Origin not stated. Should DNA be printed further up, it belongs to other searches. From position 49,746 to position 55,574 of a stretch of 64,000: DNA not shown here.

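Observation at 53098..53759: Near-identical in-frame tandem duplication (A) inside the helicase insertion domain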

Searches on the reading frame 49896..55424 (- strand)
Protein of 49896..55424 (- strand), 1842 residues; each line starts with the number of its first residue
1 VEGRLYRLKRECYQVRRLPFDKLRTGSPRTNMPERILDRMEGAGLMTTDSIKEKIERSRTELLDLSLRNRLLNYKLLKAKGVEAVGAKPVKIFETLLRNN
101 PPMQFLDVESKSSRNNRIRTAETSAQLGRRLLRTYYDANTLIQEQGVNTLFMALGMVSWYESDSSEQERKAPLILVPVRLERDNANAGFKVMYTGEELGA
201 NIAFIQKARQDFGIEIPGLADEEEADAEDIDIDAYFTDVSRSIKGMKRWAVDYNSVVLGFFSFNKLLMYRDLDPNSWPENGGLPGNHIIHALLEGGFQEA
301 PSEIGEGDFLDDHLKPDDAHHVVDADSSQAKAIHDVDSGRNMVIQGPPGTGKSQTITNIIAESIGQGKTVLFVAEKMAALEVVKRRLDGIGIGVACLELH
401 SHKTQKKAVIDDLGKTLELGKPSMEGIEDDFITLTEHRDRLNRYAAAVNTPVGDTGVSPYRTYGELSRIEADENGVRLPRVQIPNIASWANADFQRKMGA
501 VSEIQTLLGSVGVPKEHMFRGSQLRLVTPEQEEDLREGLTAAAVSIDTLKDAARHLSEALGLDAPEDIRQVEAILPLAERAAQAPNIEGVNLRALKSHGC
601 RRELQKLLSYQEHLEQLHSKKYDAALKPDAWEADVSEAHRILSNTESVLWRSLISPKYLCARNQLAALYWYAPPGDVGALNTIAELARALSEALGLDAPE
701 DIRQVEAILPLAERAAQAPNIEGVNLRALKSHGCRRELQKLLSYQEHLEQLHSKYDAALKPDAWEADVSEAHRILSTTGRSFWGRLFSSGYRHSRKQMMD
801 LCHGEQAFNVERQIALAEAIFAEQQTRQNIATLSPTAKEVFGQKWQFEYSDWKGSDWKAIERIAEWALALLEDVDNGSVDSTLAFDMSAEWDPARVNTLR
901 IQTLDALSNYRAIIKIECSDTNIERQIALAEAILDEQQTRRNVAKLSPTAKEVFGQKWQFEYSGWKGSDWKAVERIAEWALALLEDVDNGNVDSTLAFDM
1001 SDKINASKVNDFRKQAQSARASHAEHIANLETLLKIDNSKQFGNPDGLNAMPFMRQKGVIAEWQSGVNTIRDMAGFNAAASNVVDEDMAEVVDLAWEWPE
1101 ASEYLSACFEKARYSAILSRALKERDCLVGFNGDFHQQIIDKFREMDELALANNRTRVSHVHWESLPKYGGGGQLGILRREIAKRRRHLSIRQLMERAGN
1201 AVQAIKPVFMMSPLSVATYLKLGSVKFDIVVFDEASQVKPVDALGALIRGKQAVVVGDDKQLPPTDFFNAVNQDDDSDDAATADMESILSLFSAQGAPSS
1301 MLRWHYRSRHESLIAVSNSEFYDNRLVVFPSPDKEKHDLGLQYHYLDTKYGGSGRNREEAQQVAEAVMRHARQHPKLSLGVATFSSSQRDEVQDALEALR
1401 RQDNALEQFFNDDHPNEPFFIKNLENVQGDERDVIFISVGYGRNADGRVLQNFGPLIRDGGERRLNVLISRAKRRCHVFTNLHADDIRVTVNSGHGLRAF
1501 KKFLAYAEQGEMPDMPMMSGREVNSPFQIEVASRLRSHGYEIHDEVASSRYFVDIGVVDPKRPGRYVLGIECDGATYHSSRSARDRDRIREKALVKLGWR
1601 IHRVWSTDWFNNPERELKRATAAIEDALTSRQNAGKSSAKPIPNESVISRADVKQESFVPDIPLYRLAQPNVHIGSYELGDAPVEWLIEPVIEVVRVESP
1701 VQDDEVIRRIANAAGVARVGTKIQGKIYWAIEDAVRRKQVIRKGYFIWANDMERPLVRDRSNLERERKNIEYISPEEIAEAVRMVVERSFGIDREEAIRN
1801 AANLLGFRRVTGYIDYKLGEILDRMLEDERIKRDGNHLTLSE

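Call 7: search_protein_families(library=pfam, proteins=[window:49896-55424:-], max_evalue=0.01)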
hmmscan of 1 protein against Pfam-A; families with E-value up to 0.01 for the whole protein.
window:49896-55424:- (1842 aa): 13 families
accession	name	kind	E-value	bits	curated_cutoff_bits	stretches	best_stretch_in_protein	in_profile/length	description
PF13195.11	DUF4011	-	5.3e-37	127.7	22.2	1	61-207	1-157/158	Protein of unknown function (DUF4011)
PF18741.7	MTES_1575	-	8.1e-34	116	38.2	1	1527-1624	1-96/96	REase_MTES_1575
PF13086.12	AAA_11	-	6.3e-18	65.9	27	2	1212-1265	198-253/257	AAA domain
PF13087.12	AAA_12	-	5.3e-14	52.7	27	1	1287-1481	4-193/195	AAA domain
PF11784.13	DUF3320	-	2.1e-10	40.8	25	1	1684-1724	9-49/50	Protein of unknown function (DUF3320)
PF13245.12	AAA_19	-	3.8e-08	34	25.1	1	329-386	1-60/134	AAA domain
PF13604.12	AAA_30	-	7.3e-08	32.8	27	1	326-388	3-67/191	AAA domain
PF00270.35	DEAD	-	0.00013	22.2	26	1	328-392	3-70/167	DEAD/DEAH box helicase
PF01443.25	Viral_helicase1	-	0.00039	20.7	21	0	1218-1264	49-99/228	Viral superfamily 1 RNA helicase core domain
PF09848.15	SLFN-g3_helicase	-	0.0012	18.6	24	0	342-389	4-53/354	Schlafen group 3, DNA/RNA helicase domain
PF01695.23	IstB_IS21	-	0.0048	16.9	24.1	0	335-376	88-129/238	IstB-like ATP binding protein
PF04851.21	ResIII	-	0.0049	17.2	22.5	0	328-387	7-73/164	Type III restriction enzyme, res subunit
PF04480.18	DUF559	-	0.0056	17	20.6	0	1550-1620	43-104/109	Protein of unknown function (DUF559)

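Call 8: search_protein_families(library=padloc, proteins=[window:49896-55424:-], max_evalue=0.01)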
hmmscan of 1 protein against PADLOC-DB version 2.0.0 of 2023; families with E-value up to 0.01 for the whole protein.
window:49896-55424:- (1842 aa): 9 families
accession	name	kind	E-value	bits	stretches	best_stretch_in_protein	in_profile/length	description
PDLC05009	PDC-S37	-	0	1877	3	922-1838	640-1544/1550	-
PDLC02194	Hhe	-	3.4e-225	748.7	2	1135-1663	1282-1820/1911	-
PDLC03920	MkoA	-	1.2e-31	107.9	2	1226-1482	791-1076/1112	-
PDLC03924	MkoC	-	1.5e-21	74.3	2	1227-1484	671-946/1136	-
PDLC03921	MkoA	-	3.4e-10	36.3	2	1220-1266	1290-1336/1607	-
PDLC04140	mad8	-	9.7e-08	29.9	1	329-472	17-129/314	mads_8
PDLC05035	PDC-S53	-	4.8e-06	22.9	1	339-389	510-558/900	-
PDLC01734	typeIV_RecD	-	0.00081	15.7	0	319-361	334-376/763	RecD_0_IVD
PDLC05065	PDC-S68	-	0.0016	14.3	0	318-374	599-655/1221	-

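Call 9: search_protein_families(library=ncbifam, proteins=[window:49896-55424:-], max_evalue=0.01)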
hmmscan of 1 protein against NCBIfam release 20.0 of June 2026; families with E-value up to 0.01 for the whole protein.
window:49896-55424:- (1842 aa): 7 families
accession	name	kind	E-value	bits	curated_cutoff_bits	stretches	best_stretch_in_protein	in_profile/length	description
NF058533.1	antiphage_ProA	equivalog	0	1485.5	1500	4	889-1809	961-1903/1903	anti-phage protein ProA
NF042953.1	Hhe_antiphage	equivalog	0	1020.6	2000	3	923-1633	974-1689/1797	DUF4011 domain-containing anti-phage protein Hhe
TIGR00376.1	TIGR00376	hypoth_equivalog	4.6e-24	84.8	348.9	2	1194-1328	334-455/639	IGHMBP2 family helicase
NF040671.1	PLuB_AAA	exception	9.4e-18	63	999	2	1221-1480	957-1230/1256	PLuB system helicase-like protein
TIGR01448.2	helicase_RecD2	equivalog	1.7e-06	26.5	500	1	319-373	311-365/713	SF1B family DNA helicase RecD2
TIGR01447.1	recD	equivalog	0.0033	16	310.15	0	331-364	155-188/597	exodeoxyribonuclease V subunit alpha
NF038214.1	IS21_help_AAA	equivalog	0.0037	17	200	1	336-376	87-127/232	IS21-like element helper ATPase IstB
